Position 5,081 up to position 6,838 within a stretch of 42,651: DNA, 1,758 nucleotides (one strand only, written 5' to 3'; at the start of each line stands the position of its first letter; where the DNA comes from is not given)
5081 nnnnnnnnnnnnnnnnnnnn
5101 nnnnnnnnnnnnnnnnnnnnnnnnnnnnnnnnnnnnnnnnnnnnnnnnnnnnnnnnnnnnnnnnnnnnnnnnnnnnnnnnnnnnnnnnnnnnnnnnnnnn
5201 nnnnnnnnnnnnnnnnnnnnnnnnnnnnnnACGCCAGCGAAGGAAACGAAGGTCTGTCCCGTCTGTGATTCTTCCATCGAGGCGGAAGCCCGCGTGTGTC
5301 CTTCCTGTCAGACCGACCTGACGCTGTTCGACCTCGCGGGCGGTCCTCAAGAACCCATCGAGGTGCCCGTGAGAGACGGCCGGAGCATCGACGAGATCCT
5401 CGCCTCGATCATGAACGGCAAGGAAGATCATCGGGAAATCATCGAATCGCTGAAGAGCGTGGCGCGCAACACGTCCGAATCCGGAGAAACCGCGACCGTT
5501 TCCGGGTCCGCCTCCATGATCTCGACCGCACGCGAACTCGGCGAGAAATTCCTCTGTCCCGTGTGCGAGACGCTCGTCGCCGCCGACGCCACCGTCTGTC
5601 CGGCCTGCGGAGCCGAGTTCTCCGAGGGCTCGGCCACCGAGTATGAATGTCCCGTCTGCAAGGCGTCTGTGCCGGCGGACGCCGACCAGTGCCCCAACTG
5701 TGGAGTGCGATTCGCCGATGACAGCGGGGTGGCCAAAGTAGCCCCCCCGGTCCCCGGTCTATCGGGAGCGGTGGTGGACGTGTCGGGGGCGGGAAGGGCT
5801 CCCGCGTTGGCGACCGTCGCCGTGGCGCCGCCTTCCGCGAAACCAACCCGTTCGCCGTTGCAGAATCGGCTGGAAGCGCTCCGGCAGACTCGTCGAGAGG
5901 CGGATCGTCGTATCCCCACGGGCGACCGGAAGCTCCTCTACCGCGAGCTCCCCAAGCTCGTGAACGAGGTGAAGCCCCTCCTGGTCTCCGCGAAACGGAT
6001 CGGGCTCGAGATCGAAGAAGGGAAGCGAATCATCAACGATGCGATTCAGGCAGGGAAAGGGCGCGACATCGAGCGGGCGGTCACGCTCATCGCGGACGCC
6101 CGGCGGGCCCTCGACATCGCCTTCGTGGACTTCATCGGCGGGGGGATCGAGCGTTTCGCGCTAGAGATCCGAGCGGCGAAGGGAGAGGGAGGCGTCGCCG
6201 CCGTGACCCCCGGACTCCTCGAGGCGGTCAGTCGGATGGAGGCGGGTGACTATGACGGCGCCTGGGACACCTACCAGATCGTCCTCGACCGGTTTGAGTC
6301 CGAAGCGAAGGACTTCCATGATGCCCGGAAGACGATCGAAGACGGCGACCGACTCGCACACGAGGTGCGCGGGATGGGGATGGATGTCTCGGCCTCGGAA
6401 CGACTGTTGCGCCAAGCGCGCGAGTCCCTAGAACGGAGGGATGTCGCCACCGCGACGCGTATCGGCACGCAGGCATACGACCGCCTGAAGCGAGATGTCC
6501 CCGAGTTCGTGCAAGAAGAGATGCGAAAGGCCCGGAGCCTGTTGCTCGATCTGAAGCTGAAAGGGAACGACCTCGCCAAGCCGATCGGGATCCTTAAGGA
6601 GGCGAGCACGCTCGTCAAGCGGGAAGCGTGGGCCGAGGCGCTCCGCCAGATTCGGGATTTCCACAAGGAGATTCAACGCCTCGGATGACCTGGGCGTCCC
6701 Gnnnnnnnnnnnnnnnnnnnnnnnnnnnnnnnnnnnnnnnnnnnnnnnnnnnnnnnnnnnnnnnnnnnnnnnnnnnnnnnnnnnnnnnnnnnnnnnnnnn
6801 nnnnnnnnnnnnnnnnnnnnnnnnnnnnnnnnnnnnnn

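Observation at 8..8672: Zinc-ribbon / KaiC-like / DnaA-DUF835 five-gene neighbourhood: candidate uncharacterised two-ATPase membrane-associated system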

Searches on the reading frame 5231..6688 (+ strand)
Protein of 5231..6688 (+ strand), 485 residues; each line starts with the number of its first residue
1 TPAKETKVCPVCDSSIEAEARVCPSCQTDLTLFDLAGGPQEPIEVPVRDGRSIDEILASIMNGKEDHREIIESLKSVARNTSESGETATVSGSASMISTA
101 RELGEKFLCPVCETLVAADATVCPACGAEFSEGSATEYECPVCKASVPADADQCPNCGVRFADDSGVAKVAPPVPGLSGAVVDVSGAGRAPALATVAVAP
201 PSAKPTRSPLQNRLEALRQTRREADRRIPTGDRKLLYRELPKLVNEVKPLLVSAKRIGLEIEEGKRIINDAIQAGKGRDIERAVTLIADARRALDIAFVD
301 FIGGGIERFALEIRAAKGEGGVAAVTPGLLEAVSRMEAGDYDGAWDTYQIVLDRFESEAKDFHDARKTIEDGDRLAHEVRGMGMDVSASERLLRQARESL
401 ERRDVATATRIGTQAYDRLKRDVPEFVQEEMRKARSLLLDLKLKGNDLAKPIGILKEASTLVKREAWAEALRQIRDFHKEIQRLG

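Call 3: search_protein_families(library=pfam, proteins=[window:5294-6688:+], max_evalue=0.01)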
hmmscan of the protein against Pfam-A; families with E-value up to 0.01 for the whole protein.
window:5294-6688:+ (464 aa): 6 families
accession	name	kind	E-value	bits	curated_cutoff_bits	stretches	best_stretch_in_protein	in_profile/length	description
PF13248.11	Zn_ribbon_3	-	6.7e-09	35.4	27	2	88-108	5-25/26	zinc-ribbon domain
PF12773.13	DZR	-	5e-08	33.4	27.3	1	88-137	1-45/45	Double zinc ribbon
PF10571.15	UPF0547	-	1.3e-07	32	29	2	88-110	3-25/26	Uncharacterised protein family UPF0547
PF13240.11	Zn_Ribbon_1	-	2e-05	24.7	25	1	88-108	2-22/23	zinc-ribbon domain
PF18912.6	DZR_2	-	0.0022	18.2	27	1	101-143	9-49/56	Double zinc ribbon domain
PF17032.10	Zn_ribbon_15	-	0.0047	18.2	28.9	1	85-137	23-73/73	zinc-ribbon family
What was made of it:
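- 5231..6688 (+): Gene d, 485 aa. It has three zinc ribbons (one single plus a double DZR), a disordered linker and a C-terminal helical bundle. It is convergent with e, with 13 nt between the two stop codons. Pfam gives DZR and Zn_ribbon_3 (call 3).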

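Call 4: search_protein_families(library=ncbifam, proteins=[window:5294-6688:+], max_evalue=0.01)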
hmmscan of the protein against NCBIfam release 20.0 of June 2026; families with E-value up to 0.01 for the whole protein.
window:5294-6688:+ (464 aa): 6 families
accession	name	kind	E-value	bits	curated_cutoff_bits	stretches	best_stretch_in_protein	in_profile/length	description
NF011149.0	PRK14559.1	equivalog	0.00051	18.9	374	1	87-139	3-50/642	serine/threonine phosphatase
NF011302.0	PRK14714.1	equivalog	0.0017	15.9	1791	1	44-126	652-732/1350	DNA-directed DNA polymerase II large subunit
NF033497.1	rubre_like_arch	subfamily_domain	0.0023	17.6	32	0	117-138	1-24/34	rubrerythrin-like domain-containing protein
NF052674.1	SAXB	equivalog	0.0028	18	95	0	342-395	36-89/111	SoxAX-binding protein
NF049953.1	ribbon_DG_selen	exception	0.0071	16.3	130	0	112-140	143-171/172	zinc ribbon-containing (seleno)protein DG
NF041915.1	HVO_2901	equivalog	0.0081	16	80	1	91-123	7-43/55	HVO_2901 family zinc finger protein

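Call 27: find_homologous_proteins(query=window:5294-6688:+, max_evalue=0.001)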
Query window:5294-6688:+ (464 aa): 173 proteins with E <= 0.001 among 8000 candidates; the best 120 are listed.
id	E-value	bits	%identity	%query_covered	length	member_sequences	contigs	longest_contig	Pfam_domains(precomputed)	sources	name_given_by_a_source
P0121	2.8e-296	1000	99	100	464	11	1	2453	PF13240.12,PF12773.14,PF10571.16,PF13248.12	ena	-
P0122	1.1e-269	913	90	100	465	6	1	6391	PF13240.12,PF12773.14,PF10571.16,PF13248.12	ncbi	-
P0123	3.3e-263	891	87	100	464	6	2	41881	PF12773.14,PF10571.16,PF13248.12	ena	-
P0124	2.0e-258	876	87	100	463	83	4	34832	PF13240.12,PF12773.14,PF10571.16,PF13248.12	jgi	-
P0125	2.1e-236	803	80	100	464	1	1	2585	PF12773.14,PF10571.16,PF13248.12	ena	-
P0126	7.6e-229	778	78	100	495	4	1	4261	PF18912.7,PF13240.12,PF12773.14,PF17032.11,PF10571.16,PF13248.12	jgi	-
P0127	1.3e-224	764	78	100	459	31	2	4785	PF13240.12,PF12773.14,PF10571.16,PF13248.12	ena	-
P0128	3.2e-224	763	76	100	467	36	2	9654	PF12773.14,PF13248.12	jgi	jgi:RNA polymerase subunit RPABC4/transcription elongation factor Spt4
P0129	9.9e-221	751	77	100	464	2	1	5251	PF12773.14,PF10571.16,PF13248.12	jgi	-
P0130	1.1e-220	751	78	98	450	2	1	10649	PF13240.12,PF12773.14,PF10571.16,PF13248.12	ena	-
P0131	2.5e-217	740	75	100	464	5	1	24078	PF12773.14,PF13248.12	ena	-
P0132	4.3e-216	736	74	100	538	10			PF18912.7,PF13240.12,PF12773.14,PF17032.11,PF10571.16,PF13248.12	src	-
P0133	7.4e-214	729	75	98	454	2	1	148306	PF12773.14,PF10571.16,PF13248.12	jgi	jgi:rubrerythrin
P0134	1.5e-212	724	76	98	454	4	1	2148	PF13240.12,PF12773.14,PF10571.16,PF13248.12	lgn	-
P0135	6.5e-209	712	72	100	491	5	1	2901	PF18912.7,PF13240.12,PF12773.14,PF17032.11,PF13248.12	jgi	-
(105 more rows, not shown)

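Call 47: search_solved_structures(query=A2, max_evalue=10)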
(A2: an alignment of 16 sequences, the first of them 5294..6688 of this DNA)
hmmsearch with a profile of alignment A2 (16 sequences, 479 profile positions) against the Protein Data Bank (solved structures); distinct sequences matched with E-value up to 10: 43.
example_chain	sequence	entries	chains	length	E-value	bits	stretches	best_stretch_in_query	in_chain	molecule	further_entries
6knb_B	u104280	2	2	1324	0.0027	19.7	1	95-138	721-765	DNA polymerase D DP2 (DNA polymerase II large) subunit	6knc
2ysl_A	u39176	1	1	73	0.0051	18.8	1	90-143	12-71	Tripartite motif-containing protein 31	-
9hig_E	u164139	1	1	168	0.027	16.4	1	413-445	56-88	Small ribosomal subunit protein uS5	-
3mps_A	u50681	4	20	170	0.045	15.7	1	76-120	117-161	Rubrerythrin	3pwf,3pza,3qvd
1nnq_A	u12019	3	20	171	0.046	15.7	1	76-120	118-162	Rubrerythrin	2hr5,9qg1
6hms_B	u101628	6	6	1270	0.076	14.9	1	94-138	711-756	DNA polymerase II large subunit,DNA polymerase II large subunit | DP2 | DNA polymerase II large subunit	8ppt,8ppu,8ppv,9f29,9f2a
6t8h_B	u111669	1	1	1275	0.077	14.9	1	94-138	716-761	DP2 subunit of D-family DNA-polymerase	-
6rjw_A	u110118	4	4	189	0.1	14.5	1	275-375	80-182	LysM domain protein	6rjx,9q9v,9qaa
5ijl_A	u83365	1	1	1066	0.26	13.2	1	94-138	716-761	DNA polymerase II large subunit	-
2yur_A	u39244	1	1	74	0.31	12.9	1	95-150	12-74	Retinoblastoma-binding protein 6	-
7o5h_E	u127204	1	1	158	0.37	12.7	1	413-445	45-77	30S ribosomal protein S5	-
23wi_e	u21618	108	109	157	0.39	12.6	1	413-445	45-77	Small ribosomal subunit protein uS5 | 30S ribosomal protein S5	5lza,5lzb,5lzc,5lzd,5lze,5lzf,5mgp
6ztj_AE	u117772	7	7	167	0.39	12.6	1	413-445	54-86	30S ribosomal protein S5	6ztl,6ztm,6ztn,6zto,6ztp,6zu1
9slg_E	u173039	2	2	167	0.4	12.6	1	413-445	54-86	Small ribosomal subunit protein uS5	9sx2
10fz_E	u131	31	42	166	0.4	12.6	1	413-445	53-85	Small ribosomal subunit protein uS5 | 30S ribosomal protein S5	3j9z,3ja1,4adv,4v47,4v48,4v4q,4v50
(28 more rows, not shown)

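Call 59: predict_structure(alignment_id=A2)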
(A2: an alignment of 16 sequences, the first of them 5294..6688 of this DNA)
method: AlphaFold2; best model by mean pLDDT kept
length: 464 residues; sequences in the alignment: 16
mean_pLDDT: 74.7   pTM: 0.53
mean pLDDT of the five models: 74.7, 71.6, 71.4, 71.3, 71.3
residues with pLDDT >= 90: 197; 70-90: 124; 50-70: 32; < 50: 111
segments of 3 or more residues with pLDDT < 50: 1-3, 5-30, 45-47, 53-82, 111-114, 142-184
pLDDT, mean of each block of 10 residues (from residue 1): 44 37 39 60 50 45 27 32 68 80 76 59 77 79 39 30 29 33 61 92 74 85 90 90 88 88 90 93 94 86 92 95 96 91 94 95 95 96 92 95 95 92 90 96 94 94 83
secondary structure, 60 per line:
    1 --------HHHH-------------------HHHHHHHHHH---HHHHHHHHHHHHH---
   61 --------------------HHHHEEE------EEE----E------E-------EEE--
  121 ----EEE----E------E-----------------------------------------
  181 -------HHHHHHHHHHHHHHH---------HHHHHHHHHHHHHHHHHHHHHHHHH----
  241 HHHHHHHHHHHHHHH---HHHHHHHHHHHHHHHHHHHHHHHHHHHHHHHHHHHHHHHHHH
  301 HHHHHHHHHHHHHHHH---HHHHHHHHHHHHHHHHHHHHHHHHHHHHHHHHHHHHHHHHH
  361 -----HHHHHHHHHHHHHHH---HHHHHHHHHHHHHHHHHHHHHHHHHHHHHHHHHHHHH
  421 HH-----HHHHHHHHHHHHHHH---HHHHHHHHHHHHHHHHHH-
elements in order: H9-12 H32-41 H45-57 H81-84 E85-87 E94-96 E116-118 E125-127 H188-202 H212-236 H241-255 H259-316 H320-360 H366-380 H384-422 H428-442 H446-463
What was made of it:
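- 5231..6688 (+): The AF2 model has pLDDT above 90 for residues ~190-464 of the 464-aa form, all helical (call 59).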

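Call 62: fold_search(model_id=the predicted structure, library=pdb)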
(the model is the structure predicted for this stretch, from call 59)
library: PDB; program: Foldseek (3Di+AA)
matches with E <= 10: 57; with E <= 0.001: 0
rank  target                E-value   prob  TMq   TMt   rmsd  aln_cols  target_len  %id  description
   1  7uni_C                4.5e-02  0.69  0.13  0.22  20.9       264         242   18  De novo designed chlorophyll dimer protein with Zn pheophorbide a methyl ester, SP2-ZnPPaM (released 2023-04-19)
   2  7unh_A                2.0e-01  0.44  0.13  0.23  21.1       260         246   18  De novo designed chlorophyll dimer protein in apo state, SP2 (released 2023-04-19)
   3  7uni_B                2.0e-01  0.41  0.13  0.22  20.8       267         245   18  De novo designed chlorophyll dimer protein with Zn pheophorbide a methyl ester, SP2-ZnPPaM (released 2023-04-19)
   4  7rmx                  3.2e-01  0.35  0.12  0.22  21.4       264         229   16  Structure of De Novo designed tunable symmetric protein pockets (released 2022-08-03)
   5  7unh_B                4.3e-01  0.28  0.13  0.23  21.1       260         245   18  De novo designed chlorophyll dimer protein in apo state, SP2 (released 2023-04-19)
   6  8e1e_A                6.0e-01  0.16  0.11  0.21  19.4       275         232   17  Scaffolding protein functional sites using deep learning (released 2023-08-16)
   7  9lm7_A                1.4e+00  0.08  0.12  0.15  20.6       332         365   21  Crystal structrue of bvFP-Pr1-88.4 (released 2026-01-28)
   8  9hxw_A                2.6e+00  0.04  0.10  0.02  30.7       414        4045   14  Cryo-EM structure of the human UBR4/KCMF1/CALM1 complex (composite map) (released 2025-12-10)
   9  7rkc_A                2.9e+00  0.08  0.13  0.24  16.6       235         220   16  Computationally designed tunable C2 symmetric tandem repeat homodimer, D_3_633 (released 2022-05-18)
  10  8t46_B                2.9e+00  0.03  0.09  0.08  26.8       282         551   14  Transporter associated with antigen processing (TAP) in the apo state (released 2024-06-12)
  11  7mo3_B                3.5e+00  0.95  0.06  0.60   1.0        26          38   31  Crystal Structure of the ZnF3 of Nucleoporin NUP153 in complex with Ran-GDP, resolution 2.05 Angstrom (released 2022-06-15)
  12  8vej_A                3.7e+00  0.06  0.11  0.18  29.2       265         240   16  De novo designed cholic acid binder: CHD_buttress (released 2024-07-17)
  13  7mnv_B                3.9e+00  0.69  0.06  0.61   5.8        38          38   26  Crystal Structure of the ZnF8 of Nucleoporin NUP358/RanBP2 in complex with Ran-GDP (released 2022-06-15)
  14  7mnu_B                4.3e+00  0.90  0.06  0.64   2.6        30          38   30  Crystal Structure of the ZnF7 of Nucleoporin NUP358/RanBP2 in complex with Ran-GDP (released 2022-06-15)
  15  7mnt_B                4.3e+00  0.89  0.06  0.62   2.5        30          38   30  Crystal Structure of the ZnF5 or ZnF6 of Nucleoporin NUP358/RanBP2 in complex with Ran-GDP (released 2022-06-15)
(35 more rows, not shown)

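Call 75: search_protein_families(library=padloc, proteins=[window:5231-6688:+], max_evalue=0.01)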
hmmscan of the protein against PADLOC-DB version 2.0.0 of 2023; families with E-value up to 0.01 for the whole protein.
window:5231-6688:+ (485 aa): 2 families
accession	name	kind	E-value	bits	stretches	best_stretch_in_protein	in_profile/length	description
PDLC03862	LmuB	-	0.0065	12.9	1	5-82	329-394/643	-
PDLC03864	LmuB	-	0.0072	12.9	1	120-239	363-460/657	-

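Call 76: search_protein_families(library=phrogs, proteins=[window:5231-6688:+], max_evalue=0.001)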
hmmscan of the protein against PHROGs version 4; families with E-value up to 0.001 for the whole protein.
window:5231-6688:+ (485 aa): 6 families
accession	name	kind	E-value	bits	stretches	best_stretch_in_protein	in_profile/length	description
phrog_6586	-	unknown function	9.1e-11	42.7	0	139-168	5-34/129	-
phrog_32168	-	unknown function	2.9e-08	34.8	0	140-159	5-24/63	-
phrog_4852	-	unknown function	1.7e-07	32.2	0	6-62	13-71/194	-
phrog_8436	-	unknown function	2.2e-07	31.9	0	4-32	61-89/110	-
phrog_12167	-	unknown function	7.3e-05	24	0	134-162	139-167/182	-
phrog_19315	-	unknown function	0.00037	20.6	1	4-159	206-309/348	-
